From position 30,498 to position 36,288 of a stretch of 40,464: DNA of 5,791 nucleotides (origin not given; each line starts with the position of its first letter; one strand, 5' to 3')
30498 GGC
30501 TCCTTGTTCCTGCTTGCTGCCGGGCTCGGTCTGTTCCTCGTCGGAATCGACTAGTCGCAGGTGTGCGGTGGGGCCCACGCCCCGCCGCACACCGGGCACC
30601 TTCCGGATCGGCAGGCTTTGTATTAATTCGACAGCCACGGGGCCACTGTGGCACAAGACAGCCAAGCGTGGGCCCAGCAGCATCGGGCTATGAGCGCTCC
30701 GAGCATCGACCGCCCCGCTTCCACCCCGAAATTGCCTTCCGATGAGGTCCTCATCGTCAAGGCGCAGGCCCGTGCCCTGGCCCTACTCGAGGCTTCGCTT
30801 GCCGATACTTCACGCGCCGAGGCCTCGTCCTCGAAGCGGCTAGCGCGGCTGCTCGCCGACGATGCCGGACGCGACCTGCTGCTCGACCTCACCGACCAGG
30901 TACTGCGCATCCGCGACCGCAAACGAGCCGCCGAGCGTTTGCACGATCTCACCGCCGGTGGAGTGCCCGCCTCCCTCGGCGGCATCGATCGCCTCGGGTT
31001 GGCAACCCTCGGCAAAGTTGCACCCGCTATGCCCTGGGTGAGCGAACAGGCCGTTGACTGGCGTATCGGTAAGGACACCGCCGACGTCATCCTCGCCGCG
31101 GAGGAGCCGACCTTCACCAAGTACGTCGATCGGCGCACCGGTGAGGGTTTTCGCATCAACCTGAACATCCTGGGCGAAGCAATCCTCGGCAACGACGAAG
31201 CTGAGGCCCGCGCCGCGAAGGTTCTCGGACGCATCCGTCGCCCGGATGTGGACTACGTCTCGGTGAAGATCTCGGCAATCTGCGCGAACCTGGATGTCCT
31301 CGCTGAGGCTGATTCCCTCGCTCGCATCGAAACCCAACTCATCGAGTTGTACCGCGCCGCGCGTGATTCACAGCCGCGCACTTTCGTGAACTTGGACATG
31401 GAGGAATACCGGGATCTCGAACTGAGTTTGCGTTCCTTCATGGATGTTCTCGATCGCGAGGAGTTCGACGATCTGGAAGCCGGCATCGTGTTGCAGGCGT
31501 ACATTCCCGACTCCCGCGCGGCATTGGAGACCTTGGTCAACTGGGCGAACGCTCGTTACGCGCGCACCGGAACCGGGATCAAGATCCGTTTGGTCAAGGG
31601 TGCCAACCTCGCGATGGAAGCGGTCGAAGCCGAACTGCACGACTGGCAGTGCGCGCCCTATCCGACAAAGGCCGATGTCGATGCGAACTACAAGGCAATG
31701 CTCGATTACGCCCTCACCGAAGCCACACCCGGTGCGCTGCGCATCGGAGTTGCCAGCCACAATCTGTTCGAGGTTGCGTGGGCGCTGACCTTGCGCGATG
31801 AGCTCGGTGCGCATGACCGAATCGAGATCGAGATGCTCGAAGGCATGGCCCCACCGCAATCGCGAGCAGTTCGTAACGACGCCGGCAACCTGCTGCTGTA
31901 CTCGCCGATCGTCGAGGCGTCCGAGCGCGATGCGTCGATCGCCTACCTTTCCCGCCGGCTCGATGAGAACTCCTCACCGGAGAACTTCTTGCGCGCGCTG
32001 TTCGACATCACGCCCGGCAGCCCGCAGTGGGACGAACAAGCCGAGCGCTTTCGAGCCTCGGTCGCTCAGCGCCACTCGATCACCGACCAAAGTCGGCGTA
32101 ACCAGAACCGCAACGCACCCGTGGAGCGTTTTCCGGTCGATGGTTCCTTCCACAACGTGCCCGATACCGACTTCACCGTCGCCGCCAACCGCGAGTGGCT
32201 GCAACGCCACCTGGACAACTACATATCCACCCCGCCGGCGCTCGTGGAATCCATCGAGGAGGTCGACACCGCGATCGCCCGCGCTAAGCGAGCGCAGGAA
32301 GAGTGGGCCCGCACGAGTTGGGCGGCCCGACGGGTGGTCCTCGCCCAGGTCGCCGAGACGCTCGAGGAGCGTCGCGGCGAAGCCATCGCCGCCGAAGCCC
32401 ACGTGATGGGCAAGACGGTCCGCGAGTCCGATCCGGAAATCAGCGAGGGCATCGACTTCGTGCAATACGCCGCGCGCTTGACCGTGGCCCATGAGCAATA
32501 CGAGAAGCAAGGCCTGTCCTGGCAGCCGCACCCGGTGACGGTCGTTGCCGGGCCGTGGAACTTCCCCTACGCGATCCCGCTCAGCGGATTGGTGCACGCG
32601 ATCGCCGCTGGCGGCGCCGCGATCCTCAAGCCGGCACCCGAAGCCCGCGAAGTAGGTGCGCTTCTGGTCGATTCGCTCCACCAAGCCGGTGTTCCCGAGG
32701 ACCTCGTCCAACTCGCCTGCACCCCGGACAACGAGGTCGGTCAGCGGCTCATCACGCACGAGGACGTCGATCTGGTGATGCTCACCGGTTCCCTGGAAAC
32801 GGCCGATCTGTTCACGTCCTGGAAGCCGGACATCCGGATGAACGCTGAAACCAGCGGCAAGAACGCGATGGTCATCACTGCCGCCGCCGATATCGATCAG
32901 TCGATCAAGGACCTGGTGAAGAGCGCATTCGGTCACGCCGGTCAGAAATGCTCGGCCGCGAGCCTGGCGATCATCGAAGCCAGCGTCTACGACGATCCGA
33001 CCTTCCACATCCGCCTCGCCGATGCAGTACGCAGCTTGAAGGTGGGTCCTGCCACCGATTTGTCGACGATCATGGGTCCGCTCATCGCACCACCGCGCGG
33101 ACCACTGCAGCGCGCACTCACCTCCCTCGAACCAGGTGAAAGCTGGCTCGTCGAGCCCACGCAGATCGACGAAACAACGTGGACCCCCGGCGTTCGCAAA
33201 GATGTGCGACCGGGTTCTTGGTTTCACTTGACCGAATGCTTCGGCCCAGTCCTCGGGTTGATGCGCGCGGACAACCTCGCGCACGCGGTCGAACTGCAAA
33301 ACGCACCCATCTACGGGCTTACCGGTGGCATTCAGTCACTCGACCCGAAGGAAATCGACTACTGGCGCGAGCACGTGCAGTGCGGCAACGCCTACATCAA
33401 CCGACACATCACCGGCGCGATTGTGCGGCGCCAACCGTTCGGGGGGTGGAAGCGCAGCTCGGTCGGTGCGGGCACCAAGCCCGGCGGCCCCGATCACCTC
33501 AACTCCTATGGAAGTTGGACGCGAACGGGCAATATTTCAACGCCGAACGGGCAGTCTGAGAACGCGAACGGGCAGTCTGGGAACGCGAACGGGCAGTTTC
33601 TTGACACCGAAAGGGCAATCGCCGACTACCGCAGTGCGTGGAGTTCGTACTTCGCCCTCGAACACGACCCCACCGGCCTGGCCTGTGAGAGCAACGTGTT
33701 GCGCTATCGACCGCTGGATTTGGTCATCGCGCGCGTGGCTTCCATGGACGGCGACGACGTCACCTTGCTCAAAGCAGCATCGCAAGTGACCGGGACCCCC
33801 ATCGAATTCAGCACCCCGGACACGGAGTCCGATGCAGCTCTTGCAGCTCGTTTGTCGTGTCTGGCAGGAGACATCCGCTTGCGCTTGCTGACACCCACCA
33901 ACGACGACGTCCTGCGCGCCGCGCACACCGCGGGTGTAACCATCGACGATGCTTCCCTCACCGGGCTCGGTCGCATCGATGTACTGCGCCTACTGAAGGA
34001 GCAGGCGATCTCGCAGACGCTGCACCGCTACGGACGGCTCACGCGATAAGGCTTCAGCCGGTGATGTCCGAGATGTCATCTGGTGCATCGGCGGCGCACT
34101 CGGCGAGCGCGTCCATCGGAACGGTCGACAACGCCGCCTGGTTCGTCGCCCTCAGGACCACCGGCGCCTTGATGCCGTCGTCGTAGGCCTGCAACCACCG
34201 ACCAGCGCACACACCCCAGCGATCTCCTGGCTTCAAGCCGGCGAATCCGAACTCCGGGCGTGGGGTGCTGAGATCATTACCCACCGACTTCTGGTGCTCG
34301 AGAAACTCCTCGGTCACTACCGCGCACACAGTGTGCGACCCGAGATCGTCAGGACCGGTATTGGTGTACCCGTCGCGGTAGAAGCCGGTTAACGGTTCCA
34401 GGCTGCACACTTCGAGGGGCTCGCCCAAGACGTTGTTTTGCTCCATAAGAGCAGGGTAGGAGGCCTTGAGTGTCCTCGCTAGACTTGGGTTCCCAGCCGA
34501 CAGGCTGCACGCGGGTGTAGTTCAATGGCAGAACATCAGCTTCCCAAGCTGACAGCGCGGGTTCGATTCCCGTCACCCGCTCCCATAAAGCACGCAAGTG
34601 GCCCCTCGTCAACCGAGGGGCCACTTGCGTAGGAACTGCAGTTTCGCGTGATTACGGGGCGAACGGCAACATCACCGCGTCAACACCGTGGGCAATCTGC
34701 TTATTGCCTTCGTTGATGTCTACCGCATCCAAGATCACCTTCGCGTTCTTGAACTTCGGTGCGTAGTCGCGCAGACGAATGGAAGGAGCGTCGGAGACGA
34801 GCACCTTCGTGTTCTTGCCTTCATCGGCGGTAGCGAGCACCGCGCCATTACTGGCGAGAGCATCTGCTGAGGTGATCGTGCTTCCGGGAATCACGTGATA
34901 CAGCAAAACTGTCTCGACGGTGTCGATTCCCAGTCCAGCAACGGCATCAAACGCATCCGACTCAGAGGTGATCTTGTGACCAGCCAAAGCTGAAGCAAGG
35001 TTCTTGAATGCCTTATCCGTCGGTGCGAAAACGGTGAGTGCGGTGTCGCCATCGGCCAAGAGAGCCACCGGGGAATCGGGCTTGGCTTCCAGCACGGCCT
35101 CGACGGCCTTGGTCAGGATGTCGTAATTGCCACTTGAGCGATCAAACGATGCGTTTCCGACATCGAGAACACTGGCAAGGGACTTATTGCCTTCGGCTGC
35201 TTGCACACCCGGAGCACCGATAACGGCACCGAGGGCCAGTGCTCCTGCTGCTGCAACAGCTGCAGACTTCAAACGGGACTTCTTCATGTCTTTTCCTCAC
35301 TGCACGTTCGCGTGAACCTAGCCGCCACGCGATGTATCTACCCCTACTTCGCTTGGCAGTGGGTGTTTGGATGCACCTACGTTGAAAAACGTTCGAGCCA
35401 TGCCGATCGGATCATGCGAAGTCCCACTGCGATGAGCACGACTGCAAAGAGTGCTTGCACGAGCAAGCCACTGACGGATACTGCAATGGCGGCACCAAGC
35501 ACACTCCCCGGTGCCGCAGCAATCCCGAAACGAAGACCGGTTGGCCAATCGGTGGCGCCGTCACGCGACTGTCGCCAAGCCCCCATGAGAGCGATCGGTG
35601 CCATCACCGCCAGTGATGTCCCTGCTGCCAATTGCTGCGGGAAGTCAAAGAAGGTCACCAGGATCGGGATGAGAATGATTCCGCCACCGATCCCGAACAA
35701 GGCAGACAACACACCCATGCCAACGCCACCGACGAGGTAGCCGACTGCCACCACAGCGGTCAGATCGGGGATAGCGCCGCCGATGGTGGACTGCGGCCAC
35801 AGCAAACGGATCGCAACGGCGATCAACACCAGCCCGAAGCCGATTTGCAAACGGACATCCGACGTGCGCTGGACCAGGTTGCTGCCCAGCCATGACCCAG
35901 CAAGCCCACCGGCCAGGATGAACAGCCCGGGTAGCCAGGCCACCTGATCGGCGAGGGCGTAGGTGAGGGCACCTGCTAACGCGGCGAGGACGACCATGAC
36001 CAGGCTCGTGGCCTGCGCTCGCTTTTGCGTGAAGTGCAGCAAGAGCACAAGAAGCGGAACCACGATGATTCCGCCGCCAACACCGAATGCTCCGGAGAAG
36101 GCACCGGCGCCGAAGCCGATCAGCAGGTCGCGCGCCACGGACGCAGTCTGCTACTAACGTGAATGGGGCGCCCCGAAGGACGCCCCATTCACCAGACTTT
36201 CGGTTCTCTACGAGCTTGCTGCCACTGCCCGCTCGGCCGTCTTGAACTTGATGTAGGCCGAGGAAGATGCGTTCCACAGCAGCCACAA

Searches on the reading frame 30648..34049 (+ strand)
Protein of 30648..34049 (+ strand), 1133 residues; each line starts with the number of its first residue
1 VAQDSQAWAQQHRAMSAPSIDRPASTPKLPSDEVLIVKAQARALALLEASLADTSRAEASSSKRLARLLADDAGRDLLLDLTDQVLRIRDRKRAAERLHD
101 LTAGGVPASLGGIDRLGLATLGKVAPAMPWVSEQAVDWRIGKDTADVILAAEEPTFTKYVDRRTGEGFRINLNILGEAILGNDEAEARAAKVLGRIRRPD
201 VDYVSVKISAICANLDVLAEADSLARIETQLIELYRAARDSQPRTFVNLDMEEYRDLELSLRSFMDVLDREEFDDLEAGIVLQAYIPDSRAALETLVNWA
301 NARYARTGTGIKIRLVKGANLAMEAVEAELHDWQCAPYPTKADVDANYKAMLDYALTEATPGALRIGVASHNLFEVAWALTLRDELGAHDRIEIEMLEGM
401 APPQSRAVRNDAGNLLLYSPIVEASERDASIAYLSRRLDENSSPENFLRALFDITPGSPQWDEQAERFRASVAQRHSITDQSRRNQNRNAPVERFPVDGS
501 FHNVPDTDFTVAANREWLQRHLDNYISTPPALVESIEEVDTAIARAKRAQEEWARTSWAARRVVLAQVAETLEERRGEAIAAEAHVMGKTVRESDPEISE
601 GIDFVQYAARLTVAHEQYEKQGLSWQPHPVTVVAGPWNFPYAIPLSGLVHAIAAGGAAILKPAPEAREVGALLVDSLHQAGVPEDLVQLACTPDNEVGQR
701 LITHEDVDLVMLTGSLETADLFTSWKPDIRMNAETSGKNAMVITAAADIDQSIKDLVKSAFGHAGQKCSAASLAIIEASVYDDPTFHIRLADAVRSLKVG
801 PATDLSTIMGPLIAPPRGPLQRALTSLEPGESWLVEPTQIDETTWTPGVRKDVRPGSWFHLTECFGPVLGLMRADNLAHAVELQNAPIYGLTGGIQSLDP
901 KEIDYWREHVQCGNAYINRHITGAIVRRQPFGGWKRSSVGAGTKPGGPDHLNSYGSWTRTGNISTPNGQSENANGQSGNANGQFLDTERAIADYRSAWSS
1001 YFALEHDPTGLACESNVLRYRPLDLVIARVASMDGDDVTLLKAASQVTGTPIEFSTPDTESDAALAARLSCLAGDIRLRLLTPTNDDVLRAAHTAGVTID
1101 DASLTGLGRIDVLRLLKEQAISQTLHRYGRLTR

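Call 50: search_protein_families(library=pfam, proteins=[window:30648-34049:+], max_evalue=0.001)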
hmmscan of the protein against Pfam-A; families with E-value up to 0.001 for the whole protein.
window:30648-34049:+ (1133 aa): 2 families
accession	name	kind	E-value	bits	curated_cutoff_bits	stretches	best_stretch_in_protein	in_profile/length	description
PF00171.27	Aldedh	-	6e-90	302.4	23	1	537-954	29-455/461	Aldehyde dehydrogenase family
PF01619.24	Pro_dh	-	5.8e-57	193.8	27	1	158-449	3-277/278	Proline dehydrogenase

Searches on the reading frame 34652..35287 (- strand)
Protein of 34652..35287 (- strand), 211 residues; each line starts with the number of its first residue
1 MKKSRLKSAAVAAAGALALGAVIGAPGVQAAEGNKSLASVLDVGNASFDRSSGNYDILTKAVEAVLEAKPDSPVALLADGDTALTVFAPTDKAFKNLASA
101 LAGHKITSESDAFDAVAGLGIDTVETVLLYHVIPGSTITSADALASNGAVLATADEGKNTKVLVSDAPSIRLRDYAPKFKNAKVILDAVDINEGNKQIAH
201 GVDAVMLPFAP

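Call 50: search_protein_families(library=pfam, proteins=[window:34652-35287:-], max_evalue=0.001)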
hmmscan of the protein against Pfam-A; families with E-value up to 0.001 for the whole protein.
window:34652-35287:- (211 aa): 1 family
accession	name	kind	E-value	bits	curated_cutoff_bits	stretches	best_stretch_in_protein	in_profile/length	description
PF02469.27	Fasciclin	-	2.2e-10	41.2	22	1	77-208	19-123/123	Fasciclin domain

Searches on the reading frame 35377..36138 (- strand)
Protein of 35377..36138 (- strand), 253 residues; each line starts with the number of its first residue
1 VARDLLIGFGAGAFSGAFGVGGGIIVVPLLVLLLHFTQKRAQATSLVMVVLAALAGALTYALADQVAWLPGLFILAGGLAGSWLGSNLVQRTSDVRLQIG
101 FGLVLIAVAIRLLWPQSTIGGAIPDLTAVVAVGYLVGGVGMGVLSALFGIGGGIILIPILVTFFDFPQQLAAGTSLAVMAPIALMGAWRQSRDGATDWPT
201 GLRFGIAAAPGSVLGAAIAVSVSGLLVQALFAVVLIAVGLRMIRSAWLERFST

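Call 50: search_protein_families(library=pfam, proteins=[window:35377-36138:-], max_evalue=0.001)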
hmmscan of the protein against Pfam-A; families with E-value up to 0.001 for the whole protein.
window:35377-36138:- (253 aa): 1 family
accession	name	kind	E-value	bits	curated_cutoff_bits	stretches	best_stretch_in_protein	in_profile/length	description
PF01925.25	TauE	-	8.4e-49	166.8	32.6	2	135-246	2-111/237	Sulfite exporter TauE/SafE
